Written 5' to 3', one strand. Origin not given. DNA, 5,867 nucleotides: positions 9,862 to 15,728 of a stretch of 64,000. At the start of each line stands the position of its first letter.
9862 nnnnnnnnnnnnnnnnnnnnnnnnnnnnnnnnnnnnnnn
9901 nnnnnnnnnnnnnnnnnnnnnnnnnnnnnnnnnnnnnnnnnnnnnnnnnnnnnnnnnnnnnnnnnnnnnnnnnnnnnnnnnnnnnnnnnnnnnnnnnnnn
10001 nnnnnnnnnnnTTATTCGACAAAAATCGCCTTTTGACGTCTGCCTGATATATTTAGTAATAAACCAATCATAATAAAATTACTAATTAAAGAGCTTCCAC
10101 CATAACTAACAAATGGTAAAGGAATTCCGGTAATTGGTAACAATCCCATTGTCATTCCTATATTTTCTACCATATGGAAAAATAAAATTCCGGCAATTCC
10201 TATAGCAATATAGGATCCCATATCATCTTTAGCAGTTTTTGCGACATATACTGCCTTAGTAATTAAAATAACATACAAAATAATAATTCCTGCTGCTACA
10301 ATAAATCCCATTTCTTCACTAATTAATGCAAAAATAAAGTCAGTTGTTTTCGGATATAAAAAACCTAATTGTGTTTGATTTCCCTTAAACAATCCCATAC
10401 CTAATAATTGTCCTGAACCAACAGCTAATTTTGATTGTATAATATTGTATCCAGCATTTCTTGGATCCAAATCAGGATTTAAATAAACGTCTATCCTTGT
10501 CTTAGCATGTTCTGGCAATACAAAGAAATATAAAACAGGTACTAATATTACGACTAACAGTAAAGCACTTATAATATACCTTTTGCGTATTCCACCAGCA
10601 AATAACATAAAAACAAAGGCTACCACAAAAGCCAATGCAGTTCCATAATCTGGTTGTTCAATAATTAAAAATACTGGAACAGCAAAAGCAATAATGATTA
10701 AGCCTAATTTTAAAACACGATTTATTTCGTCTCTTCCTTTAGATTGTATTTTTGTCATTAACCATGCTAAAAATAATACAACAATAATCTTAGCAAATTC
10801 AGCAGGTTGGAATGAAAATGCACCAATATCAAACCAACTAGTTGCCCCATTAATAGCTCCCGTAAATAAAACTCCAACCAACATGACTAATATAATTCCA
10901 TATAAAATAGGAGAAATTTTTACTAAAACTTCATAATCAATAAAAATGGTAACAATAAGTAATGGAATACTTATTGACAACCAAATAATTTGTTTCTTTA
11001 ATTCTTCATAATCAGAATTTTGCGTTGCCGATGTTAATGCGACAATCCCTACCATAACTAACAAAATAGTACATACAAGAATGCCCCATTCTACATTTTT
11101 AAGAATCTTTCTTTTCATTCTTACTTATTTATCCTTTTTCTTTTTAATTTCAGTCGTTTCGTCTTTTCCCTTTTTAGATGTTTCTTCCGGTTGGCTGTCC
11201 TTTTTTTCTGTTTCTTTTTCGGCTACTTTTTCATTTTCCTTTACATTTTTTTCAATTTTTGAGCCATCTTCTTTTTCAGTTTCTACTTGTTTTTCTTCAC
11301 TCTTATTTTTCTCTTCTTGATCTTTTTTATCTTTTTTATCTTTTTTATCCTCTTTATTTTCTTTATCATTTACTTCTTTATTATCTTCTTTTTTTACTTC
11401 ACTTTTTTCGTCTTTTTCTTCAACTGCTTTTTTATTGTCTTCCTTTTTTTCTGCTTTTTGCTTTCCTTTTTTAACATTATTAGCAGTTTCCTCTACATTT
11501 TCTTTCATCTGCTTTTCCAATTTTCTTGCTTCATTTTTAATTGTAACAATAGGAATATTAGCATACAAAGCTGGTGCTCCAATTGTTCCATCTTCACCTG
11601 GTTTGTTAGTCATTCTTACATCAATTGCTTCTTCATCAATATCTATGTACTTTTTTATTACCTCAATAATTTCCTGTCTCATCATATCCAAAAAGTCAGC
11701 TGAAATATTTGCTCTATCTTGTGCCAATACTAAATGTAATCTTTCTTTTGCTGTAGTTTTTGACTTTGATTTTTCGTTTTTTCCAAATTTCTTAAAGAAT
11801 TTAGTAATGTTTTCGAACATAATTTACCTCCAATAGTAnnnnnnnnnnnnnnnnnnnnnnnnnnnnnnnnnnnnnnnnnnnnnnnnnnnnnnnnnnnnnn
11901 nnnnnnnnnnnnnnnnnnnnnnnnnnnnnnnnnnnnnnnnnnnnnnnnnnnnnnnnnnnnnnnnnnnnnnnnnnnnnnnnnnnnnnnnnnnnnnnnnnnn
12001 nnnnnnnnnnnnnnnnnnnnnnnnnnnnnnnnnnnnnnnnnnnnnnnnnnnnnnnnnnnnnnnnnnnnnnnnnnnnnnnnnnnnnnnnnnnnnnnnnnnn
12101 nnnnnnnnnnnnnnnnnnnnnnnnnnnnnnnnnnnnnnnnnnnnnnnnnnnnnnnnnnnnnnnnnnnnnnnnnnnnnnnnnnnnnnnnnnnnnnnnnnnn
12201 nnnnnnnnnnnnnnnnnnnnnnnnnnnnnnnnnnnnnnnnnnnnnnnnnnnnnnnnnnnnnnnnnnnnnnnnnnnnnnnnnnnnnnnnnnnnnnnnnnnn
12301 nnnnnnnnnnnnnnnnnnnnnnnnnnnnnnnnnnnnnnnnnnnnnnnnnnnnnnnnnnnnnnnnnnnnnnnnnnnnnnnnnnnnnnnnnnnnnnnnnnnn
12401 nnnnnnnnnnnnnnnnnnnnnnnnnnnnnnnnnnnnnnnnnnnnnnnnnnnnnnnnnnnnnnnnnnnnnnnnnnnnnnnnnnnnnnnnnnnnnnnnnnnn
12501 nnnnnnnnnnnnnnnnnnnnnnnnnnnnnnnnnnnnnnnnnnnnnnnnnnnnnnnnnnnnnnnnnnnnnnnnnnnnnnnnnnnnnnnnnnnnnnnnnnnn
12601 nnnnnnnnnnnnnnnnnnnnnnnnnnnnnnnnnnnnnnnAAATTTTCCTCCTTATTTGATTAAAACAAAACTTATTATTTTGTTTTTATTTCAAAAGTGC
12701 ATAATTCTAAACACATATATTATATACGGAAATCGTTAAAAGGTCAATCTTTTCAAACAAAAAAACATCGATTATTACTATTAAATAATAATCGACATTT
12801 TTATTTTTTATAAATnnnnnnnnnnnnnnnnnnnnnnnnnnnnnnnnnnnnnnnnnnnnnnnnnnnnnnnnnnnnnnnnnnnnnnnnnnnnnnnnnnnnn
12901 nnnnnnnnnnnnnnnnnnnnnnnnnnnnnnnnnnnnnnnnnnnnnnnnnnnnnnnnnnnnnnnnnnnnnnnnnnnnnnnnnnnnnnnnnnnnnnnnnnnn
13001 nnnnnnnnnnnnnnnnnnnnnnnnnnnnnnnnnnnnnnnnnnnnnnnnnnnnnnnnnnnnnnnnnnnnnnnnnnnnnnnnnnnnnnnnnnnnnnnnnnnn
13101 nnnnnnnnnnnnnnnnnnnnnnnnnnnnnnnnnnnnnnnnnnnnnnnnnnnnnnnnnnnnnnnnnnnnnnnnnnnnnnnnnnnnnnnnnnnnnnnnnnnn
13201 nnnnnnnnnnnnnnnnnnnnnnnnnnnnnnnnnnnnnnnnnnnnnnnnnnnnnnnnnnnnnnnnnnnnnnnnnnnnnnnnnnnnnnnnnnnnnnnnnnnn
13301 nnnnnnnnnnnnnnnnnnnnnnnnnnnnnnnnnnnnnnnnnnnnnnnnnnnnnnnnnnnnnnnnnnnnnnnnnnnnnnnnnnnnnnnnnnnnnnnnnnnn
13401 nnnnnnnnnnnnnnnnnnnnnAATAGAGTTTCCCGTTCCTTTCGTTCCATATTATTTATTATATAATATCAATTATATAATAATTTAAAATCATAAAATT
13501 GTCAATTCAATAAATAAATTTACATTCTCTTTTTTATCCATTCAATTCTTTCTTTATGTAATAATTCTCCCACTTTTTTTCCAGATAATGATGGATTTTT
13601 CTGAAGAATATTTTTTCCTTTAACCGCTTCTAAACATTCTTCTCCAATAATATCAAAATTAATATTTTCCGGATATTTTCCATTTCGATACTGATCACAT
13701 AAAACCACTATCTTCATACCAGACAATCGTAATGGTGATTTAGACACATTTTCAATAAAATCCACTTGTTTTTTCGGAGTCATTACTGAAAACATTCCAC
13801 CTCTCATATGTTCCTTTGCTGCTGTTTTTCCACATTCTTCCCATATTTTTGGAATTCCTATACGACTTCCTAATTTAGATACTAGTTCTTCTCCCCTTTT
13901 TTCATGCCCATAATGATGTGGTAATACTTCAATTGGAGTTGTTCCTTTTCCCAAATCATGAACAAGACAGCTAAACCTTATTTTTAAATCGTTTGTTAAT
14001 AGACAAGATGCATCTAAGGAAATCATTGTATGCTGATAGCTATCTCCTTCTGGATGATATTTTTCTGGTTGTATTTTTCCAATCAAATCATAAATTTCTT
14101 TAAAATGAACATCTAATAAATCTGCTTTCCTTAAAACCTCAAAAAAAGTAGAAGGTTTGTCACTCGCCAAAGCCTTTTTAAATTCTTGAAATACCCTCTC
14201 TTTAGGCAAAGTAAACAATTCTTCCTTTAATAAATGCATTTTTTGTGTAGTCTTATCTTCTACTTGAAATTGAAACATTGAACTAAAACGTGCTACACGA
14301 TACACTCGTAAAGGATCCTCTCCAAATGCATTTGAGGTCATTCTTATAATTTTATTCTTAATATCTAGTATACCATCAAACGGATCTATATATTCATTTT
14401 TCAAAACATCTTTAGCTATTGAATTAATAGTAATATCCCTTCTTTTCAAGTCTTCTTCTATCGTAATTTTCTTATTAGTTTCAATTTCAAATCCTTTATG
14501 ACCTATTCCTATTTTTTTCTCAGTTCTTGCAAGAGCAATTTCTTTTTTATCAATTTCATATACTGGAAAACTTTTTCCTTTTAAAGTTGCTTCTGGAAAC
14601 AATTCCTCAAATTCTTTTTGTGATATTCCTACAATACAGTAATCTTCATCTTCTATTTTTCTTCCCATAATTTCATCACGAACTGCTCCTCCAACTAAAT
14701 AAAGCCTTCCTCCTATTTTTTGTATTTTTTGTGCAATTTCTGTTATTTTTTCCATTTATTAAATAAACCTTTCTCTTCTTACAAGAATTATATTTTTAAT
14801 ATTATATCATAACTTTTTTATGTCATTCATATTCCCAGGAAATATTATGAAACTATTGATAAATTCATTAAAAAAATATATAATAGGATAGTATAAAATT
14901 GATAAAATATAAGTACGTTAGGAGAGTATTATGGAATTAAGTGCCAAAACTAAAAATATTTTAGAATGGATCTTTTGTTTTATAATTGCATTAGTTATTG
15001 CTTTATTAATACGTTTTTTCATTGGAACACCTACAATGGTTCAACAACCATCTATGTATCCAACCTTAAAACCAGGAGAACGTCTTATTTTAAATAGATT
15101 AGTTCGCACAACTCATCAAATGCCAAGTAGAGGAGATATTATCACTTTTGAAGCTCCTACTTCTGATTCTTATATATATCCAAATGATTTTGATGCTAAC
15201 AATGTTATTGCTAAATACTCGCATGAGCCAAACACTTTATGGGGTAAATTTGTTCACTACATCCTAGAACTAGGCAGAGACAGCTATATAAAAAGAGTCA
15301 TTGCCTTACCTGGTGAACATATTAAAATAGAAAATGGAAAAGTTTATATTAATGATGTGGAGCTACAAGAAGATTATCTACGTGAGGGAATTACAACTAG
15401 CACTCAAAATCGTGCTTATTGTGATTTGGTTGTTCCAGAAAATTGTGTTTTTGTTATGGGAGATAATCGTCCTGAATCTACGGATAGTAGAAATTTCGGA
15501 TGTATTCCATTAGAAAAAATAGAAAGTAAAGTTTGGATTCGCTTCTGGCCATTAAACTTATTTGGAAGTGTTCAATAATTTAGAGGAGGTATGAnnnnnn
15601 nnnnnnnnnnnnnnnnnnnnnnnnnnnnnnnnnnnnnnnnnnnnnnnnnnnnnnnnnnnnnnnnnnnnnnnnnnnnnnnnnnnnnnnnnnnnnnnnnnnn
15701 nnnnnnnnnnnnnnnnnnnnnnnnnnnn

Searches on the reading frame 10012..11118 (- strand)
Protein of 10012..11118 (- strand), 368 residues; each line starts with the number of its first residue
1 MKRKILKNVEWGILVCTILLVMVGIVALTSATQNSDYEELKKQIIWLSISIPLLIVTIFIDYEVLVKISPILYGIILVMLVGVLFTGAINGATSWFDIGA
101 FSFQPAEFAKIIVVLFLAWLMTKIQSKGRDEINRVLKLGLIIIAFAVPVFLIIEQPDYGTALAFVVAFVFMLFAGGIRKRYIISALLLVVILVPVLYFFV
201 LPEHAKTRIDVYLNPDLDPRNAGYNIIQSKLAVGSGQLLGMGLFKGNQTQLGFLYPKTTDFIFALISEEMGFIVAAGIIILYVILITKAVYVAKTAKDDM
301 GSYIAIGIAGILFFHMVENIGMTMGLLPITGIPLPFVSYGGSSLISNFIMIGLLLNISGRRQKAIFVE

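Call 49: search_protein_families(library=pfam, proteins=[window:10012-11118:-], max_evalue=0.0001)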
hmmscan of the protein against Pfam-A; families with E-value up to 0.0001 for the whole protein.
window:10012-11118:- (368 aa): 1 family
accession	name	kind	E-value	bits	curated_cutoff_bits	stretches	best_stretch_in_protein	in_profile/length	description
PF01098.24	FTSW_RODA_SPOVE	-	1.1e-87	294.8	26.4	1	14-361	5-354/356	Cell cycle protein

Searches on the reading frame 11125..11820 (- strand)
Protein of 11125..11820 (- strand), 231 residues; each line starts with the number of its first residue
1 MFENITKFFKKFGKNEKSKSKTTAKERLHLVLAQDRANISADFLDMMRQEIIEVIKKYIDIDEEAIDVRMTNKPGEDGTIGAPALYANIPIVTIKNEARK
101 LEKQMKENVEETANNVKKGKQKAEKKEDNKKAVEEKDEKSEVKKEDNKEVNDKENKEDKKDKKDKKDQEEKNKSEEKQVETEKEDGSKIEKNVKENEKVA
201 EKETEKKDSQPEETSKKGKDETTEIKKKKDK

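Call 49: search_protein_families(library=pfam, proteins=[window:11125-11820:-], max_evalue=0.0001)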
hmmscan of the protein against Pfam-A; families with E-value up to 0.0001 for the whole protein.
window:11125-11820:- (231 aa): 1 family
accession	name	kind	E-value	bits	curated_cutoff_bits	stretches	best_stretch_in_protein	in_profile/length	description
PF03776.19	MinE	-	2.6e-24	85.4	25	1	20-91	1-67/68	Septum formation topological specificity factor MinE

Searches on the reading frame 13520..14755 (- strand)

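Call 49: search_protein_families(library=pfam, proteins=[window:13520-14755:-], max_evalue=0.0001)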
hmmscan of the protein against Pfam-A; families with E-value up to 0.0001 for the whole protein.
window:13520-14755:- (411 aa): 3 families
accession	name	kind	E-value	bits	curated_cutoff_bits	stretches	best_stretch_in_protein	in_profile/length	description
PF01743.26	PolyA_pol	-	3.2e-21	76.4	23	1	18-138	1-126/126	Poly A polymerase head domain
PF12627.12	PolyA_pol_RNAbd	-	6.9e-12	45.4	22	1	163-221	2-60/64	Probable RNA and SrmB- binding site of polymerase A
PF01966.28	HD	-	2e-06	28.5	22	1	241-320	3-89/116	HD domain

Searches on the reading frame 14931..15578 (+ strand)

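Call 49: search_protein_families(library=pfam, proteins=[window:14931-15578:+], max_evalue=0.0001)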
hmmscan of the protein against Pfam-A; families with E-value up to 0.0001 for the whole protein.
window:14931-15578:+ (215 aa): 1 family
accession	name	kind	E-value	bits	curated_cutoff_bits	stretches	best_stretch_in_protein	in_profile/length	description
PF10502.14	Peptidase_S26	-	2.8e-43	148.2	22.9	1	11-206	2-168/168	Signal peptidase, peptidase S26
